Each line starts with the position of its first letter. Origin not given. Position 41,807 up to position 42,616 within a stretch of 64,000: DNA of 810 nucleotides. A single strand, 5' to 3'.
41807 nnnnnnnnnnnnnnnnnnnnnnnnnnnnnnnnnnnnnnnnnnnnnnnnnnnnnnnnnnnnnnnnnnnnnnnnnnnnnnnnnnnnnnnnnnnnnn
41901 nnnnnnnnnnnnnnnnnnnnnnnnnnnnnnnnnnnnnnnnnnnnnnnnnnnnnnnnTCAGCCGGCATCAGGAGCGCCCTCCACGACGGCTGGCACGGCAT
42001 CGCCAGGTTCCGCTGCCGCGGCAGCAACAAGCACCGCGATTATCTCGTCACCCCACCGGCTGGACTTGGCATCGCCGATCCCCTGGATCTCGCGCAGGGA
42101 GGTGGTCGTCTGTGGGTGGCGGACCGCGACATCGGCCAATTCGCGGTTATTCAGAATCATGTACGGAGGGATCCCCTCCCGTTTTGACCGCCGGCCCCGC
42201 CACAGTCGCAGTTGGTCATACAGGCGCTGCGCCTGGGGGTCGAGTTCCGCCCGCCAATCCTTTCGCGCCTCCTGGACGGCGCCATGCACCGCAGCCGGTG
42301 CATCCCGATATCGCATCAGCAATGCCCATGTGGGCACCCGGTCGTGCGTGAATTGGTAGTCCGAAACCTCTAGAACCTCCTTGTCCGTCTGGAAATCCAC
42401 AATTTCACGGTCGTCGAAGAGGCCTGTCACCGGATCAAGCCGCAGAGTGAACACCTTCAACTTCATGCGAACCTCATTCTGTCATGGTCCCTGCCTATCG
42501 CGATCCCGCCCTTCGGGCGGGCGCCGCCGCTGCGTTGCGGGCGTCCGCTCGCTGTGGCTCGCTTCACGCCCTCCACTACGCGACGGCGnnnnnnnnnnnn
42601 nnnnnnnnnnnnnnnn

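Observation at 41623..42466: DGR carries both an Avd and an HRDC-domain accessory gene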

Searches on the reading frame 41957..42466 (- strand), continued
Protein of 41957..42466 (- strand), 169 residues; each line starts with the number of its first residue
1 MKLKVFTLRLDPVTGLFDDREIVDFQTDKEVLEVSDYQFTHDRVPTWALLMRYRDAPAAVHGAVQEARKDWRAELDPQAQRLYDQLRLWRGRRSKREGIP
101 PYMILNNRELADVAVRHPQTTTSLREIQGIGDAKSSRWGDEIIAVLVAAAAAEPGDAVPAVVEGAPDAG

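Call 50: get_annotated_region(hit=H1, flank=5000)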
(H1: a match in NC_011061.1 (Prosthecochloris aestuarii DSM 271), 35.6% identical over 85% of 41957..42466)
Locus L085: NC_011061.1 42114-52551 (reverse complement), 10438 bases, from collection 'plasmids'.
description: Prosthecochloris aestuarii DSM 271 plasmid pPAES01, complete sequence
organism: Prosthecochloris aestuarii DSM 271 (NCBI taxid 290512)
taxonomy: Bacteria; Chlorobiota; Chlorobiia; Chlorobiales; Chlorobiaceae; Prosthecochloris; Prosthecochloris aestuarii; Prosthecochloris aestuarii DSM 271
host: -; source: -; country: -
typing (MOB-suite, as given by PLSDB): conjugative; replicon rep_cluster_1616; relaxase MOBP; mating-pair formation MPF_T
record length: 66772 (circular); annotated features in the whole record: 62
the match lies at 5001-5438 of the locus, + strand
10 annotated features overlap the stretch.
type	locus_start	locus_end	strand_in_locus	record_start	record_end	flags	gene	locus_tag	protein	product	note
CDS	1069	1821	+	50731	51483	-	-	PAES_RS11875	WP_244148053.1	GIY-YIG nuclease family protein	-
CDS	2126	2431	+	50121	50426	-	-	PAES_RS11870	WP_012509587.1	hypothetical protein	-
CDS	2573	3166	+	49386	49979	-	-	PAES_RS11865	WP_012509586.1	recombinase family protein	GO:0006310 - DNA recombination [Evidence IEA]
CDS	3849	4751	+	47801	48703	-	-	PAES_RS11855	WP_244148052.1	formylglycine-generating enzyme family protein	-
CDS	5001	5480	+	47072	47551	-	-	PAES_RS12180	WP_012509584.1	HRDC domain-containing protein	-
CDS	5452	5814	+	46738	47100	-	avd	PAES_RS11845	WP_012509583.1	diversity-generating retroelement protein Avd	-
CDS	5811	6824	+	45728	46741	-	-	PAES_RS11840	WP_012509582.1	RNA-directed DNA polymerase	-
CDS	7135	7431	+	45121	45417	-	-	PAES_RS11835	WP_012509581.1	hypothetical protein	-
CDS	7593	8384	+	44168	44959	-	-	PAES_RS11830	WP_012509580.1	formylglycine-generating enzyme family protein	-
CDS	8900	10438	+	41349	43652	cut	-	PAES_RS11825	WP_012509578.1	restriction endonuclease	GO:0009307 - DNA restriction-modification system [Evidence IEA]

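Call 53: search_protein_families(library=pfam, proteins=[L069:3159-4976:+, L069:5869-6792:+, L069:6507-7253:+, L069:7829-8350:+, L069:8473-10104:-, L069:10115-12430:-, L044:457-927:+, L044:1351-2832:-, L044:2829-4592:-], max_evalue=0.001)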
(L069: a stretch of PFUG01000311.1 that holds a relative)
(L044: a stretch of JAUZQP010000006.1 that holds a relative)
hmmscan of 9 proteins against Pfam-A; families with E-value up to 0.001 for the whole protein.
L069:3159-4976:+ (605 aa): 2 families
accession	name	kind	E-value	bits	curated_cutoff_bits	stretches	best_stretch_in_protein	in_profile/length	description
PF03781.23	FGE-sulfatase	-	4.4e-45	154.8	23.3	1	350-602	6-255/255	Sulfatase-modifying factor enzyme 1-like domain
PF08308.17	PEGA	-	2.8e-17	62.8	20.8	1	202-268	2-69/71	PEGA domain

L069:5869-6792:+ (307 aa): 1 family
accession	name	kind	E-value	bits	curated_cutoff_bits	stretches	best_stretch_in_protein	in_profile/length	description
PF00570.28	HRDC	-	1.7e-13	50.7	23.8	1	126-187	4-65/68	HRDC domain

L069:6507-7253:+ (248 aa): 0 families

L069:7829-8350:+ (173 aa): 1 family
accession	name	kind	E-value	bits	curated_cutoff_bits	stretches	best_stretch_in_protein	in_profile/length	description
PF13366.12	PDDEXK_3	-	1.4e-36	125.8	22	1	52-169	2-117/117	PD-(D/E)XK nuclease superfamily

L069:8473-10104:- (543 aa): 1 family
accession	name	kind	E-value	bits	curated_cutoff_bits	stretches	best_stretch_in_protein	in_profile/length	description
PF01835.25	MG2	-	1.5e-19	70.6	32.8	2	54-136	2-84/96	MG2 domain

L069:10115-12430:- (771 aa): 4 families
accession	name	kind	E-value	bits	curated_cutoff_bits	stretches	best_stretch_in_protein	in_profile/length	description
PF07678.20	TED_complement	-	1.9e-30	106.5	22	1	279-558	13-312/312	A-macroglobulin TED domain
PF00207.28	A2M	-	6.5e-12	45.6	21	1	80-168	1-90/92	Alpha-2-macroglobulin family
PF13243.12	SQHop_cyclase_C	-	0.00069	19.2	26.1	0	461-549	200-291/319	Squalene-hopene cyclase C-terminal domain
PF17973.7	bMG10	-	0.00081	20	26.2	0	653-754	23-131/131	Bacterial Alpha-2-macroglobulin MG10 domain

L044:457-927:+ (156 aa): 1 family
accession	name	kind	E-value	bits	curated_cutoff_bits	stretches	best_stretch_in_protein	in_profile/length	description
PF00570.28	HRDC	-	5.7e-20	71.5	23.8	1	87-151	4-68/68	HRDC domain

L044:1351-2832:- (493 aa): 1 family
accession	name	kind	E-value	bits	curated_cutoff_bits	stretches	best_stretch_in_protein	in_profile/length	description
PF02446.23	Glyco_hydro_77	-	2.5e-149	498.6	25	1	16-471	1-460/465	4-alpha-glucanotransferase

L044:2829-4592:- (587 aa): 1 family
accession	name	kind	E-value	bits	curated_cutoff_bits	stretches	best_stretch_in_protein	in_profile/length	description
PF03065.20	Glyco_hydro_57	-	6.5e-50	170.5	21.2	1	34-454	1-279/291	Glycosyl hydrolase family 57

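Call 56: find_homologous_proteins(query=A4, max_evalue=0.001)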
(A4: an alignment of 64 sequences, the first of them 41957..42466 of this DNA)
Query A4 (64 sequences) (169 aa, profile of the alignment): 113 proteins with E <= 0.001 among 8000 candidates.
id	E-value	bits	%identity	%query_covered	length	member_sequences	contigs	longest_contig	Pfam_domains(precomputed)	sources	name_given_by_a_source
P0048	1.4e-68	249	49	90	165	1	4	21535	PF00570.29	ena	-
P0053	5.7e-68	247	49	86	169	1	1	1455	PF00570.29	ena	-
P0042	3.7e-67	244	53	88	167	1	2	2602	PF00570.29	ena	-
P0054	1.7e-65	239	45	97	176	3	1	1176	PF00570.29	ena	-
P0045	2.2e-65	238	49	98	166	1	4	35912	PF00570.29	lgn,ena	-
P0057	5.3e-65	237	47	93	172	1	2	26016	PF00570.29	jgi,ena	-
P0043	7.2e-65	237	49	98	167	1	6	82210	PF00570.29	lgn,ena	-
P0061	3.6e-64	234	46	86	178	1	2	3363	PF00570.29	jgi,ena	-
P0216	4.8e-64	234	45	89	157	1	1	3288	PF00570.29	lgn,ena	-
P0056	2.0e-63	232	44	91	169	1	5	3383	PF00570.29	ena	-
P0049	2.5e-63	231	47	100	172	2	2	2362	PF00570.29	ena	-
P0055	2.9e-63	231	46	96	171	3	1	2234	PF00570.29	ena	-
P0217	1.2e-62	229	51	88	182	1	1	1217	PF00570.29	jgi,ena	-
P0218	3.6e-62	228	44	100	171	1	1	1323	PF00570.29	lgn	-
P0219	2.8e-61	225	48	93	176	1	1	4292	PF00570.29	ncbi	-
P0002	8.4e-61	223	67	100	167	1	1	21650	PF00570.29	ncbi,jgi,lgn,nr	ncbi:MAG: HRDC domain-containing protein [Deltaproteobacteria bacterium]|nr:HRDC domain-containing p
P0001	4.2e-59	218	95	100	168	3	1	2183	PF00570.29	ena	-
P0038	1.2e-54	203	51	100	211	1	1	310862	PF00570.29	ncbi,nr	ncbi:MAG: HRDC domain-containing protein [Elusimicrobia bacterium]|nr:HRDC domain-containing protein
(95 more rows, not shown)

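Call 62: find_related_loci(query=A2, collection=viral_contigs, flank=5000)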
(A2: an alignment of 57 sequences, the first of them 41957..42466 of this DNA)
Query A2 (169 aa) in viral_contigs; peptide patterns used: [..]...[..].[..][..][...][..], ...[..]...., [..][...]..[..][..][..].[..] (x = any residue, [..] = any of these).
25 stretches matched a pattern, but none encodes a relative of the query by tblastn (E <= 1e-3).

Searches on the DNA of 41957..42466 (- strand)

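Call 82: search_rna_families(sources=[L006, L012, L013, L017, L021, L024, L025, L028, L031, L034, L039, L042, L046, L085, L005, L008], threshold=gathering)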
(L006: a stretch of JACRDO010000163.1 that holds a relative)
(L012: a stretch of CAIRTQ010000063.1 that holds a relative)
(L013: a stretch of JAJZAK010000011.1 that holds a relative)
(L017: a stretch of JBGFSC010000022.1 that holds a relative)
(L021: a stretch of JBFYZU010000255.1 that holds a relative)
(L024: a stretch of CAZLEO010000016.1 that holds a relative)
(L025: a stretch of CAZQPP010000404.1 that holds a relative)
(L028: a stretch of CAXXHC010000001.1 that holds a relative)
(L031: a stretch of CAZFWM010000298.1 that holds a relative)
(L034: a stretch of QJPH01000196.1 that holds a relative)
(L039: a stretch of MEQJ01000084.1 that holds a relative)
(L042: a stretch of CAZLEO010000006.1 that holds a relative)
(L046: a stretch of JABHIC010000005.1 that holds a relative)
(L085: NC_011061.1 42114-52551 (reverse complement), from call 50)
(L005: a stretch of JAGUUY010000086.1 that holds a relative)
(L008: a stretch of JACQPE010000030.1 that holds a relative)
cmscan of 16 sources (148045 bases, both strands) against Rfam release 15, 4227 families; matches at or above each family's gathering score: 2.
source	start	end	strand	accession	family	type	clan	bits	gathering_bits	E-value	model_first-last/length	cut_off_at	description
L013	4535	4618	+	RF00005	tRNA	Gene; tRNA;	CL00001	64.9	29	1.9e-11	1-71/71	no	tRNA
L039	4961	5047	-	RF00005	tRNA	Gene; tRNA;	CL00001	51.2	29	1.1e-07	1-71/71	no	tRNA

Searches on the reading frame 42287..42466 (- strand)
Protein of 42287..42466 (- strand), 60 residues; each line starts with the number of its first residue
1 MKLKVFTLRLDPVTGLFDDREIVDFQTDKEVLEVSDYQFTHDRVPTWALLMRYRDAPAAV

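Call 31: predict_structure(alignment_id=A3)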
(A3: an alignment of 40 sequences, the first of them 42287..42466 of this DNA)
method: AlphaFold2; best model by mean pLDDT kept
length: 60 residues; sequences in the alignment: 40
mean_pLDDT: 90.8   pTM: 0.70
mean pLDDT of the five models: 90.8, 89.7, 89.6, 89.6, 89.2
residues with pLDDT >= 90: 44; 70-90: 13; 50-70: 2; < 50: 1
segments of 3 or more residues with pLDDT < 50: none
pLDDT, mean of each block of 10 residues (from residue 1): 94 90 93 95 92 82
secondary structure, 60 per line:
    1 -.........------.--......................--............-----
elements in order: E2-10 H20-28 E29-41 E44-55

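Call 39: search_protein_representatives(alignment_id=A3)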
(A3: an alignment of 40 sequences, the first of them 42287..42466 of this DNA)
Query: 40 sequences, 60 profile positions. Proteins with E-value up to 0.001 (for the whole library): 912; up to 1e-10: 255; up to 1e-30: 0. The best 150 are listed.
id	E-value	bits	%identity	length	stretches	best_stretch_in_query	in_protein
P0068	8.3e-28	112.2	-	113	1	1-59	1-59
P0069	1.2e-27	111.7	-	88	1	1-59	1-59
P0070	2.5e-27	110.7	-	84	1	1-59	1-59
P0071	3.8e-27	110.1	-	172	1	1-59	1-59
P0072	6.6e-27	109.3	-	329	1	1-59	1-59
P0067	2.6e-26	107.4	-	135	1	1-59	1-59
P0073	7.7e-26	105.9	-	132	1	1-58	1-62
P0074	9.4e-26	105.6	-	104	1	1-58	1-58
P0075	1.2e-25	105.3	-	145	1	1-59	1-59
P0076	3.5e-25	103.8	-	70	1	1-53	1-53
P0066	4.9e-25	103.3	-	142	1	1-59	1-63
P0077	1.2e-24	102.1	-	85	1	1-58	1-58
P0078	6.2e-24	99.8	-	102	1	1-58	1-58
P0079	5.8e-23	96.7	-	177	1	1-58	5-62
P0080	3.7e-22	94.1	-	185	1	1-58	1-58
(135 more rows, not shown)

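Call 44: search_protein_families(library=phrogs, proteins=[window:42287-42466:-], max_evalue=0.01)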
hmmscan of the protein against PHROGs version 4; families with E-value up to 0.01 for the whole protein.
window:42287-42466:- (60 aa): 0 families

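Call 64: search_solved_structures(query=A3, max_evalue=10)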
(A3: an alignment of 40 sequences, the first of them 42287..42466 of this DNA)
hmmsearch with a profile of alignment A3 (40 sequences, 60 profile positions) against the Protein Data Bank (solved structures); distinct sequences matched with E-value up to 10: 1.
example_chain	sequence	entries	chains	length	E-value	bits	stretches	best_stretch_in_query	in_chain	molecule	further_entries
9bgm_b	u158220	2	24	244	1.9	11.7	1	30-58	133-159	gp83 head-to-tail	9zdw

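Call 66: fold_search(model_id=the predicted structure, library=pdb)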
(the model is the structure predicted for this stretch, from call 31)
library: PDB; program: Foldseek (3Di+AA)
matches with E <= 10: 839; with E <= 0.001: 0
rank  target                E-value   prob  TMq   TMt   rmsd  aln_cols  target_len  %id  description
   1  3obi_A                2.8e-01  0.51  0.38  0.13   5.5        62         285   16  Crystal structure of a formyltetrahydrofolate deformylase (NP_949368) from RHODOPSEUDOMONAS PALUSTRIS CGA009 at 1.95 A (released 2010-08-18)
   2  1udv_B                3.2e-01  0.72  0.45  0.36   5.2        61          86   11  Crystal structure of the hyperthermophilic archaeal dna-binding protein Sso10b2 at 1.85 A (released 2003-08-05)
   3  7a1d_A                3.6e-01  0.97  0.62  0.05   4.1        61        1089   15  Cryo-EM map of the large glutamate dehydrogenase composed of 180 kDa subunits from Mycobacterium smegmatis (open confo (released 2021-06-09)
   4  3obi_C                3.6e-01  0.66  0.45  0.13   5.0        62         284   16  Crystal structure of a formyltetrahydrofolate deformylase (NP_949368) from RHODOPSEUDOMONAS PALUSTRIS CGA009 at 1.95 A (released 2010-08-18)
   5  7dl8_A                3.6e-01  0.57  0.43  0.27   5.8        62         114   13  Crystal structure of ALBA1 from Trypanosoma brucei (released 2021-06-23)
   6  7jsr_A                4.0e-01  0.80  0.54  0.03   5.4        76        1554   12  Crystal structure of the large glutamate dehydrogenase composed of 180 kDa subunits from Mycobacterium smegmatis (released 2021-06-09)
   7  3nrb_B                4.3e-01  0.57  0.44  0.13   6.4        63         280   13  Crystal structure of a formyltetrahydrofolate deformylase (purU, PP_1943) from PSEUDOMONAS PUTIDA KT2440 at 2.05 A res (released 2010-07-28)
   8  3wbm_A                4.3e-01  0.51  0.41  0.33   4.9        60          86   15  Crystal Structure of protein-RNA complex (released 2013-12-11)
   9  2h00_C                4.3e-01  0.47  0.36  0.15   4.9        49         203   20  Human methyltransferase 10 domain containing protein (released 2006-06-13)
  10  8xao_A                4.6e-01  0.47  0.40  0.33   4.7        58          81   16  The thermostable and acid-tolerant DNA-binding protein (released 2024-12-11)
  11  7jsr_B                4.8e-01  0.77  0.54  0.03   5.4        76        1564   12  Crystal structure of the large glutamate dehydrogenase composed of 180 kDa subunits from Mycobacterium smegmatis (released 2021-06-09)
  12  9hv6                  5.1e-01  0.91  0.60  0.04   4.1        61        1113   15  CryoEM map of the large glutamate dehydrogenase composed of 180 kDa subunits from Mycobacterium smegmatis obtained in th (released 2026-01-14)
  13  9hux_A                5.1e-01  0.75  0.54  0.04   4.7        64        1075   14  CryoEM map of the large glutamate dehydrogenase composed of 180 kDa subunits from Mycobacterium smegmatis obtained in  (released 2026-01-14)
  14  3nrb_D                5.5e-01  0.25  0.33  0.12   5.4        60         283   12  Crystal structure of a formyltetrahydrofolate deformylase (purU, PP_1943) from PSEUDOMONAS PUTIDA KT2440 at 2.05 A res (released 2010-07-28)
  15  9hv0                  5.8e-01  0.77  0.55  0.04   5.4        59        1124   10  CryoEM map of the large glutamate dehydrogenase composed of 180 kDa subunits from Mycobacterium smegmatis obtained in th (released 2026-01-14)
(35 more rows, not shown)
